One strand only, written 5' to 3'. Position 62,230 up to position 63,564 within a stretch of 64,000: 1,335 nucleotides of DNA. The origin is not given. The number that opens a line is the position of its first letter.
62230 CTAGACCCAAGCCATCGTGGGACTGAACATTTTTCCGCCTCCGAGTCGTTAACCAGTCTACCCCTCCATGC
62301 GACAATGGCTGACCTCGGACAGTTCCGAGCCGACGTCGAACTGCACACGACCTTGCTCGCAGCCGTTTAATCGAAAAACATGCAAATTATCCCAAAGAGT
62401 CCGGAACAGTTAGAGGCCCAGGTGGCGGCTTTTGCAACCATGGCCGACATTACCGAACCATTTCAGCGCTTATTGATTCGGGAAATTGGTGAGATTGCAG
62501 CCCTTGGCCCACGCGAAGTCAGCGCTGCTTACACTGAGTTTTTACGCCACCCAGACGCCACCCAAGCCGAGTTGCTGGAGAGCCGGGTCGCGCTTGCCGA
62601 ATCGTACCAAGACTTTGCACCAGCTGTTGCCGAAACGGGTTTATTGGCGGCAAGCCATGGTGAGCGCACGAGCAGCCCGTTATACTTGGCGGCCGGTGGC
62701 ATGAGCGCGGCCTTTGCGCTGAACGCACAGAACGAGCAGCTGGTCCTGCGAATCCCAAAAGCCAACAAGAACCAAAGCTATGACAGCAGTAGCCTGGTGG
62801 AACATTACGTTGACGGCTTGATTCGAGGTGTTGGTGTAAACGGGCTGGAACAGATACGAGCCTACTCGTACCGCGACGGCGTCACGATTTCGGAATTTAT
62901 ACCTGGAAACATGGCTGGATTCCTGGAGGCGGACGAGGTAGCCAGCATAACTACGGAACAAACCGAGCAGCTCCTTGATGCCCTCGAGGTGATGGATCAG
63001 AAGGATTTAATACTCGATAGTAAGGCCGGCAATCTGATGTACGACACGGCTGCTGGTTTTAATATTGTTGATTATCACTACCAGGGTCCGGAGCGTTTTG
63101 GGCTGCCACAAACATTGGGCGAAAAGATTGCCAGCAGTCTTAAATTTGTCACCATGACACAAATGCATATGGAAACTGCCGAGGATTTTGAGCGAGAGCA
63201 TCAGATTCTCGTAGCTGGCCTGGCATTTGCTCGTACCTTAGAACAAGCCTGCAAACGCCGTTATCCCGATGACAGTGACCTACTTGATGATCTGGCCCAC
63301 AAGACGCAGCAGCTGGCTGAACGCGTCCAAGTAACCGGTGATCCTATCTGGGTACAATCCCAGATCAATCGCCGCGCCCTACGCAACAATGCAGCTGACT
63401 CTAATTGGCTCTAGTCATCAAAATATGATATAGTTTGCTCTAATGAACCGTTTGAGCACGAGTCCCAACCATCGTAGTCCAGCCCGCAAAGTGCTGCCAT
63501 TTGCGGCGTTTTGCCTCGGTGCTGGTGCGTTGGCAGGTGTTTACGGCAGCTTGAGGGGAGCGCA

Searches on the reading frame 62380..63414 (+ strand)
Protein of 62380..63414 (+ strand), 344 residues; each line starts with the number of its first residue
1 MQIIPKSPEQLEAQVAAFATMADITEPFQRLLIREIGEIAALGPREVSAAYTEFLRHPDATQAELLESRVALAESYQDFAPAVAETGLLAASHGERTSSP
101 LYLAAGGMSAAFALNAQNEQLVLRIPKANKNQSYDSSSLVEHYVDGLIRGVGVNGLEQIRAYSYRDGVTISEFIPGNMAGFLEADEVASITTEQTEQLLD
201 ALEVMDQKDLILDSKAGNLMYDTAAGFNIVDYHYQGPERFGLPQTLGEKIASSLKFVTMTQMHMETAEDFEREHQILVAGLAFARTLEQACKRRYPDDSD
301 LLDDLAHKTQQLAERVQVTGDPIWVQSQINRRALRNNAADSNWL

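Call 57: find_encoding_contigs(protein=window:62380-63414:+, flank=10000, max_places=3)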
Protein window:62380-63414:+ (344 aa): 1 contig read that carries it; 1 place shown.
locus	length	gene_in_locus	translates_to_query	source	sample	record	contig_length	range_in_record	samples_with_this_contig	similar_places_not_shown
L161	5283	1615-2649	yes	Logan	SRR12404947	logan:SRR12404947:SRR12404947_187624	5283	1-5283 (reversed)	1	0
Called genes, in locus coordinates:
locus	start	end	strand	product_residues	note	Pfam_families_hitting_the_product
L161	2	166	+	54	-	?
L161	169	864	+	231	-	PF20260:PUA_4 (weak), PF04452:Methyltrans_RNA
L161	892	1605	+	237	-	-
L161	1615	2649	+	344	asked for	-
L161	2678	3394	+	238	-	-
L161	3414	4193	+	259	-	PF12705:PDDEXK_1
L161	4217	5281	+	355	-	?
